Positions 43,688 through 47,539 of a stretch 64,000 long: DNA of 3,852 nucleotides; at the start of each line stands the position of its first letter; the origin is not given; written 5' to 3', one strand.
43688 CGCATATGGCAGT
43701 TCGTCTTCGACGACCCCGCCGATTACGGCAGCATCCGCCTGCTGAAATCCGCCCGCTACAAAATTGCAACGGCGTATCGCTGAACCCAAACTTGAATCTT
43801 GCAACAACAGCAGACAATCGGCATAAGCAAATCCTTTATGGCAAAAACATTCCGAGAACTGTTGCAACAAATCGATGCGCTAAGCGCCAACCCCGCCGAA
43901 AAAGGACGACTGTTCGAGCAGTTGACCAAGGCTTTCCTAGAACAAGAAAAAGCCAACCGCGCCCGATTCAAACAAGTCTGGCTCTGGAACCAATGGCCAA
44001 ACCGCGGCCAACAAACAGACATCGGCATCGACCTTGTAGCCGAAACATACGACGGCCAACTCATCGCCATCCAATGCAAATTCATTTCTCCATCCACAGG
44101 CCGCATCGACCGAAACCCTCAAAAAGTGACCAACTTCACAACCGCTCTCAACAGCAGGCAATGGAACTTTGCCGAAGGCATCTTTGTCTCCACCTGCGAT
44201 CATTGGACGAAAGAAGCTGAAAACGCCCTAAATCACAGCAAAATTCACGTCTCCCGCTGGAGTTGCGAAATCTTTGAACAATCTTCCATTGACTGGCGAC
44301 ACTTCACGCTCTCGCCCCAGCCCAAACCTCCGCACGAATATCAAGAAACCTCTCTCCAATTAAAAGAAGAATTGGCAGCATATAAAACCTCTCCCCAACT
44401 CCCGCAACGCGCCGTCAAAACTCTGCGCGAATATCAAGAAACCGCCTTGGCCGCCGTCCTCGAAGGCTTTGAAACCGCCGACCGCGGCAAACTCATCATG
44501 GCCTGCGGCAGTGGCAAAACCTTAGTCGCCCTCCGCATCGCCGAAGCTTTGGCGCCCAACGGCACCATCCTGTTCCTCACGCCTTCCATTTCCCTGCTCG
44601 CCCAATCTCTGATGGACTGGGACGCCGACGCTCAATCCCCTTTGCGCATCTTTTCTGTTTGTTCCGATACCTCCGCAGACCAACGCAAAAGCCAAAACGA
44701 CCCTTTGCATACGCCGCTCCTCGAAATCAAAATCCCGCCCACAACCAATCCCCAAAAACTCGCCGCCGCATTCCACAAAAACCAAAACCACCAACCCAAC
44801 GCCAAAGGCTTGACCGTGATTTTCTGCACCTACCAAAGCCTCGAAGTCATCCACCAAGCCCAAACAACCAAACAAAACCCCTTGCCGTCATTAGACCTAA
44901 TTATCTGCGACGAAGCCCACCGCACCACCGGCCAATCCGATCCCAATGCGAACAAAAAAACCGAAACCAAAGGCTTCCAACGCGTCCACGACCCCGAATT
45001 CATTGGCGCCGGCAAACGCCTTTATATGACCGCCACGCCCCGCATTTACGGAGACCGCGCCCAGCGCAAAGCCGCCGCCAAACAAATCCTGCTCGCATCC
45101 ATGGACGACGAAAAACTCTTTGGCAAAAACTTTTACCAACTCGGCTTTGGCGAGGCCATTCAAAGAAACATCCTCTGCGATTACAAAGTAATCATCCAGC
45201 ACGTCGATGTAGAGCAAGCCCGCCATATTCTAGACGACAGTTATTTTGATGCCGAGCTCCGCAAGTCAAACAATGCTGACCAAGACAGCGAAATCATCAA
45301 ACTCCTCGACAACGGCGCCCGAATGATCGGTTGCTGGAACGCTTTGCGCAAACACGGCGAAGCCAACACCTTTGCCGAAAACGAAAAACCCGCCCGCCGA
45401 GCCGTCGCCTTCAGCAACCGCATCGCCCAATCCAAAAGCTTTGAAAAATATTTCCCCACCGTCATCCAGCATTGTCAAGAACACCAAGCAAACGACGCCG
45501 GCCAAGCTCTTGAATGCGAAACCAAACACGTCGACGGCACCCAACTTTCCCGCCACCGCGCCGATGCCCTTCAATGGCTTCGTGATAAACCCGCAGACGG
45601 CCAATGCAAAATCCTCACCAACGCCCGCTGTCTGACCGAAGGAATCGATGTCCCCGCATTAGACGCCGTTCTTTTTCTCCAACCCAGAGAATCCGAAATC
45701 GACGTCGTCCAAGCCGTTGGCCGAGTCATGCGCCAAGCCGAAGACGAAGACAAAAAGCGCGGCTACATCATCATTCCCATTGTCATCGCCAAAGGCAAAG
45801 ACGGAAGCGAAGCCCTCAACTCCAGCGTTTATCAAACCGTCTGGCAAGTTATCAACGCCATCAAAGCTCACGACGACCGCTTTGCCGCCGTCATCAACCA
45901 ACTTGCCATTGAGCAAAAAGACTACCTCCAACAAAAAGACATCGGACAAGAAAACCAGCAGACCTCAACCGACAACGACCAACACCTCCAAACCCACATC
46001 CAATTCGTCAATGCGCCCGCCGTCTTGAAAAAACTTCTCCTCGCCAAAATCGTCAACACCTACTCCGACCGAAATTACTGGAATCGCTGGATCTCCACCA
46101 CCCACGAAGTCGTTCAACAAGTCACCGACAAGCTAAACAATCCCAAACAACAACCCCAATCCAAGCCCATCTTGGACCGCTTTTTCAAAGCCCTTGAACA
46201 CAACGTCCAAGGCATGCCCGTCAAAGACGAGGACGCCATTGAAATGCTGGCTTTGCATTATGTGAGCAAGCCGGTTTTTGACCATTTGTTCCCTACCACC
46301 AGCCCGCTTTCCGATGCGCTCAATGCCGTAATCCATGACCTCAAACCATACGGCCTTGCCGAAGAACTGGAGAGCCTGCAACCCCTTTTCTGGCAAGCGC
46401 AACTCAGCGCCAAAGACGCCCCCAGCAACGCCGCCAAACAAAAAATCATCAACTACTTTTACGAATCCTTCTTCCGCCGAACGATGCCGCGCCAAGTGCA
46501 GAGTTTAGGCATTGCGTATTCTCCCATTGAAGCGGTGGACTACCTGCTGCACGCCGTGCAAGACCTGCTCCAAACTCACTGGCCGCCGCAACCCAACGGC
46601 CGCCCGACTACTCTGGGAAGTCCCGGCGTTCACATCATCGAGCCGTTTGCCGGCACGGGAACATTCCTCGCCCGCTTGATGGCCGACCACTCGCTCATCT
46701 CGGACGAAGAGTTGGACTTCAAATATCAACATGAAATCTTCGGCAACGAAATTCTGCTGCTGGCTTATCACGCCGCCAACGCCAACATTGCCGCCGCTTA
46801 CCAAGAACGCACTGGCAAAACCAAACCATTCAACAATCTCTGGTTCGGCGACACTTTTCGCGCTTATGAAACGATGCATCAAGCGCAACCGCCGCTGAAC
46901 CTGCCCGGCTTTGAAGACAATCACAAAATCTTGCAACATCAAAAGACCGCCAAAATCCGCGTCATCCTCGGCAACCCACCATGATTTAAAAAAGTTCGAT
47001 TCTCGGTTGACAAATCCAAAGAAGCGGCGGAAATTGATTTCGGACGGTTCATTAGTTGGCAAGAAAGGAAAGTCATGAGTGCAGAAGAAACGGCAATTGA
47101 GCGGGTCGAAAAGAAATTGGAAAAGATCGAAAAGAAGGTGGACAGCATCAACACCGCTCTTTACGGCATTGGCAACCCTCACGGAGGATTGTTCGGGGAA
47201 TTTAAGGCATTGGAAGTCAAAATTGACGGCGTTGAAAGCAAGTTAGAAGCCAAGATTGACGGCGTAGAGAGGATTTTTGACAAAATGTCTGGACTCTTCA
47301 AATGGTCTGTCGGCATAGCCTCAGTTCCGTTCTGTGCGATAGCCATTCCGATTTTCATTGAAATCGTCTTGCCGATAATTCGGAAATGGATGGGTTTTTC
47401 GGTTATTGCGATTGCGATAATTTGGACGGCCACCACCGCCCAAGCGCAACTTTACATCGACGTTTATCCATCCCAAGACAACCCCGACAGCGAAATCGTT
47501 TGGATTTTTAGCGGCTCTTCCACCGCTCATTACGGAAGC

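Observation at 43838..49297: Type ISP-like nuclease-helicase-methyltransferase gene stops inside the NPP catalytic motif, and its conserved C-terminal tail lies 1.85 kb downstream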

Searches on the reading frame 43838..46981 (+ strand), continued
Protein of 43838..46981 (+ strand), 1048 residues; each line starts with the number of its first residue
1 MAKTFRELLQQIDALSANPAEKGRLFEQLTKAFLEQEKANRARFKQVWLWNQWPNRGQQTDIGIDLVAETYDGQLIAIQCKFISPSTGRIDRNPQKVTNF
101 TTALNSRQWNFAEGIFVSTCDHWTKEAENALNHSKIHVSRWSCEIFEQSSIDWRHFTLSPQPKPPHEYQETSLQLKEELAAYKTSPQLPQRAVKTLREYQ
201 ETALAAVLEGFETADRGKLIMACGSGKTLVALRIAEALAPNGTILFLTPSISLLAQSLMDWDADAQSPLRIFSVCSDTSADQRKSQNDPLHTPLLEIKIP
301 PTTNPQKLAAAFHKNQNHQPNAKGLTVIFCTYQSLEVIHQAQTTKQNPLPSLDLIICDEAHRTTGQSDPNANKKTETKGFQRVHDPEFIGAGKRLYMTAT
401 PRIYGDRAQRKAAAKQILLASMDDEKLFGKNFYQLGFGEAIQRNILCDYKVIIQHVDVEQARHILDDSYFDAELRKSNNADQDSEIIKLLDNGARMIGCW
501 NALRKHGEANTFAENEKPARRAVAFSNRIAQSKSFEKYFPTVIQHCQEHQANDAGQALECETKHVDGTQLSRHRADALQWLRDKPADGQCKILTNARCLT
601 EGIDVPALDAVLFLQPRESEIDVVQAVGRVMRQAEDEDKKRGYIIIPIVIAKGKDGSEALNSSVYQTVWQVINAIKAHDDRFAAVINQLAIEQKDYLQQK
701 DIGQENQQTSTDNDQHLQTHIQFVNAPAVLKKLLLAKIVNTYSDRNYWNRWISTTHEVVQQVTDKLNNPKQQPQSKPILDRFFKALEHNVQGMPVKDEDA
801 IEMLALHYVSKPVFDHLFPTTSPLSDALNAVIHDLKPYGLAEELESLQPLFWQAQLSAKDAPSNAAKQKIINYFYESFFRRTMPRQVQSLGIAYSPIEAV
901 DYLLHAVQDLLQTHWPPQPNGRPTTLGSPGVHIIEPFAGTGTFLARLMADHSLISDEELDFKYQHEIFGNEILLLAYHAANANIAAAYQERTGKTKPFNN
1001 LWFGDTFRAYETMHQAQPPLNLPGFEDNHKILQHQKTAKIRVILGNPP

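Call 23: find_encoding_contigs(protein=P0007, flank=10000, max_places=3)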
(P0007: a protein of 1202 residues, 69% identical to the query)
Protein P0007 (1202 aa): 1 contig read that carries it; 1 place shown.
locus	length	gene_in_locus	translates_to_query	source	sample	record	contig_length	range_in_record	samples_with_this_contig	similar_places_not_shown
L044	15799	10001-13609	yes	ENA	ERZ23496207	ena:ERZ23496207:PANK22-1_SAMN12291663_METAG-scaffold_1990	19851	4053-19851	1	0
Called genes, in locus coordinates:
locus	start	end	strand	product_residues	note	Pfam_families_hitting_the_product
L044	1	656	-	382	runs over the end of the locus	PF00899:ThiF, PF00581:Rhodanese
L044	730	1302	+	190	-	PF01048:PNP_UDP_1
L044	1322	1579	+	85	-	PF01048:PNP_UDP_1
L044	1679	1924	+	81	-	-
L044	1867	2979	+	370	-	PF01118:Semialdhyde_dh, PF22698:Semialdhyde_dhC_1, PF02774:Semialdhyde_dhC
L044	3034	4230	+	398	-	-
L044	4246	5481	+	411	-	PF13360:PQQ_2, PF01011:PQQ (faint), PF13360:PQQ_2, PF13570:Beta-prop_ACSF4, PF13360:PQQ_2 (weak)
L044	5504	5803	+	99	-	-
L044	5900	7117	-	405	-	PF00291:PALP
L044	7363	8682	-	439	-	PF01594:AI-2E_transport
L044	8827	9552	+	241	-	PF04471:Mrr_cat (weak), PF13156:Mrr_cat_2, PF04851:ResIII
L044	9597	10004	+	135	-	PF04851:ResIII (weak)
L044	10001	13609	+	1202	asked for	PF00271:Helicase_C, PF22240:ISP_coupler, PF07669:Eco57I, PF18135:Type_ISP_C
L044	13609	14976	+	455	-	-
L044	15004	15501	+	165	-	-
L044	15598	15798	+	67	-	?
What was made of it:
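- The full-length ISP gene of L044 is itself split into three frames in that assembly (call 23), so it may not be 'live'.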

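Call 37: search_protein_families(library=ncbifam, proteins=[window:43838-46981:+, L008:14820-17144:+], max_evalue=0.05)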
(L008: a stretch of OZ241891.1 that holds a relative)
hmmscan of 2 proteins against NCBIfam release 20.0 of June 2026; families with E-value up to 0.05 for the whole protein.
window:43838-46981:+ (1048 aa): 8 families
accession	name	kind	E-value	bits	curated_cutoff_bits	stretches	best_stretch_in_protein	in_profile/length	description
TIGR04095.1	dnd_restrict_1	equivalog_domain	8.1e-20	71.2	600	2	321-652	105-400/451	DNA phosphorothioation system restriction enzyme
NF046051.1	restrict_EcoAI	equivalog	5.4e-14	51.5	550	1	169-640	131-521/768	EcoAI/FtnUII family type I restriction enzme subunit R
NF010337.0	PRK13766.1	equivalog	1.1e-10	40.3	610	1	587-699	422-525/781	Hef nuclease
NF008521.0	PRK11448.1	equivalog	2e-09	36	729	2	598-721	765-884/1123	type I restriction-modification system endonuclease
NF053632.1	heli_RadD_YejH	equivalog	2.7e-08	32.6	720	2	588-637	297-346/573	DNA repair helicase RadD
NF045503.1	repair_heli_XPB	equivalog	3.5e-06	25.8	610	1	193-252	181-239/548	DNA repair helicase XPB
NF004066.1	PRK05580.1-3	equivalog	6.2e-05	21.5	813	1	178-258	236-316/788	primosomal protein N'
TIGR00595.1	priA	equivalog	0.018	13.6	230.35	0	223-263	6-47/509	replication restart helicase PriA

L008:14820-17144:+ (775 aa): 0 families

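Call 38: search_protein_families(library=phrogs, proteins=[L001:13945-14394:+], max_evalue=0.01)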
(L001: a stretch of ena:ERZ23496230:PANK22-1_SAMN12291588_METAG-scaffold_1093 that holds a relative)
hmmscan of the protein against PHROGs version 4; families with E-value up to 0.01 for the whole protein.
L001:13945-14394:+ (150 aa): 0 families

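Call 48: search_protein_families(library=padloc, proteins=[window:43838-46981:+, L008:14820-17144:+], max_evalue=0.001)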
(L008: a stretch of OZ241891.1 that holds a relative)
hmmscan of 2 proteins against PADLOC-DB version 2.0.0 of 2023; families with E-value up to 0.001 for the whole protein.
window:43838-46981:+ (1048 aa): 15 families
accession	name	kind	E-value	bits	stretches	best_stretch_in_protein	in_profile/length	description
PDLC03597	REase_MTase_IIG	-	2e-274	912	1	2-1048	2-1034/1646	Type IIG restriction enzyme-methyltransferase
PDLC03051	REase_MTase_I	-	6.1e-180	598.4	1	3-1048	13-1020/1591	Type I restriction enzyme-methyltransferase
PDLC02707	PbeA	-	6.5e-27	92.4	1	170-653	229-635/672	PbeA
PDLC03621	REase_MTase_IIG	-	7.6e-24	81.8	1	796-1048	203-457/1024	Type IIG restriction enzyme-methyltransferase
PDLC02704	PbeA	-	3.4e-21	73.4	2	324-659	358-655/682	PbeA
PDLC02706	PbeA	-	2.2e-13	47.7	1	319-654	365-678/722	PbeA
PDLC03631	REase_MTase_IIG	-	3.4e-10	36.5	1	871-1048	290-471/1086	Type IIG restriction enzyme-methyltransferase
PDLC03610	REase_MTase_IIG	-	5.2e-10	36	1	870-1048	293-482/1096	Type IIG restriction enzyme-methyltransferase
PDLC02703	PbeA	-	9.7e-09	32.4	1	588-645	554-611/626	PbeA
PDLC02705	PbeA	-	2.9e-07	27.1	1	586-649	573-638/691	PbeA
PDLC04134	mad2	-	1.7e-05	21.8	1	864-987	247-336/492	mads_2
PDLC01439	typeIV_DinG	-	5.2e-05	20.1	0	194-258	15-76/575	CAS-IV-A; associated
PDLC01763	Cas3b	-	6.4e-05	19.9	0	175-258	226-310/762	-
PDLC03659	mREase_IV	-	7.7e-05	18.7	1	564-635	488-555/945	Type IV methyl-directed restriction enzyme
PDLC03658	mREase_IV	-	0.00015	17.6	1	583-637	495-549/953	Type IV methyl-directed restriction enzyme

L008:14820-17144:+ (775 aa): 8 families
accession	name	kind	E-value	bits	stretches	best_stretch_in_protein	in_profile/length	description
PDLC03597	REase_MTase_IIG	-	2.8e-173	576.7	1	17-774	856-1632/1646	Type IIG restriction enzyme-methyltransferase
PDLC03051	REase_MTase_I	-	6e-120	399.5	1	23-774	844-1581/1591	Type I restriction enzyme-methyltransferase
PDLC03621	REase_MTase_IIG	-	4.7e-78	261.3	1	18-773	278-1008/1024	Type IIG restriction enzyme-methyltransferase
PDLC03610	REase_MTase_IIG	-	4.2e-28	95.9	2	216-721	545-1037/1096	Type IIG restriction enzyme-methyltransferase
PDLC03631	REase_MTase_IIG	-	1.1e-27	94.4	2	18-456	284-723/1086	Type IIG restriction enzyme-methyltransferase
PDLC04134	mad2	-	1.8e-09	35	1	20-347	250-461/492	mads_2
PDLC03335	MTase_II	-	3.1e-06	24.2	1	21-287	60-277/607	Type II methyltransferase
PDLC03630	REase_MTase_IIG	-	0.00038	16.4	0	34-130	360-466/1100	Type IIG restriction enzyme-methyltransferase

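Call 63: search_protein_families(library=pfam, proteins=[L008:14820-17144:+], max_evalue=10)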
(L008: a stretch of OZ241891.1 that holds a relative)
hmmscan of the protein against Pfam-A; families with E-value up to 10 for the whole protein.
L008:14820-17144:+ (775 aa): 3 families
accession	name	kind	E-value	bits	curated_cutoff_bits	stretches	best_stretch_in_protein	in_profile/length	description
PF18135.7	Type_ISP_C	-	5.6e-74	249.7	25.9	1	405-744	2-335/342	Type ISP C-terminal specificity domain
PF07669.17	Eco57I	-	1.1e-07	32.6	25.3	1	112-293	2-164/171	Eco57I restriction-modification methylase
PF01170.24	UPF0020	-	0.022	14.9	22.3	1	155-196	92-132/197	RMKL-like, methyltransferase domain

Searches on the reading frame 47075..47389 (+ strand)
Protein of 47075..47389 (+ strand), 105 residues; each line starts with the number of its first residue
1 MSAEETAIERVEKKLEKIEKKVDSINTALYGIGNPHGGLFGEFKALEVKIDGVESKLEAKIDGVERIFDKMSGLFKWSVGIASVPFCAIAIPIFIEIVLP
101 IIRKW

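Call 63: search_protein_families(library=pfam, proteins=[window:47075-47389:+], max_evalue=10)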
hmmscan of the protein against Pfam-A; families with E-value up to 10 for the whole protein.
seq(105 aa): 12 families
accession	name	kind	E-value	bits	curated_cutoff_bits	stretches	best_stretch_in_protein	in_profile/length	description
PF04210.18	MtrG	-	0.0018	18.6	27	1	5-27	9-31/64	Tetrahydromethanopterin S-methyltransferase, subunit G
PF24915.1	Spectrin_SESTD1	-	0.0024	18.7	27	2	43-82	40-79/110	SESTD1-like, spectrin repeat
PF05377.16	FlaC_arch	-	0.0067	17.2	27.8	1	5-27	13-35/55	Flagella accessory protein C (FlaC)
PF10779.14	XhlA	-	0.019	15.6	34.7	1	8-26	6-24/67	Haemolysin XhlA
PF16326.10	ABC_tran_CTD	-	0.021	15.5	32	1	4-61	6-61/69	ABC transporter C-terminal domain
PF02524.19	KID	-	0.036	14.5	20.8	0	49-58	1-10/11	KID repeat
PF01920.25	Prefoldin_2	-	0.04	14.3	27.6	1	5-30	75-100/106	Prefoldin subunit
PF23991.1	DUF7310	-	0.043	14.7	40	1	5-29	29-53/83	Coiled-coil region of unknown function (DUF7310)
PF16526.10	CLZ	-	0.087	13.7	26.7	1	5-29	23-47/71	C-terminal leucine zipper domain of cyclic nucleotide-gated channels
PF05597.16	Phasin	-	0.11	13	28.8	1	5-59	71-123/126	Poly(hydroxyalcanoate) granule associated protein (phasin)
PF21408.2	MTR4-like_stalk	-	0.12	13.1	24.2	1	5-27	14-36/64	Exosome RNA helicase MTR4-like, stalk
PF05531.17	NPV_P10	-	0.2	12.6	29.8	1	7-30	12-35/75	Nucleopolyhedrovirus P10 protein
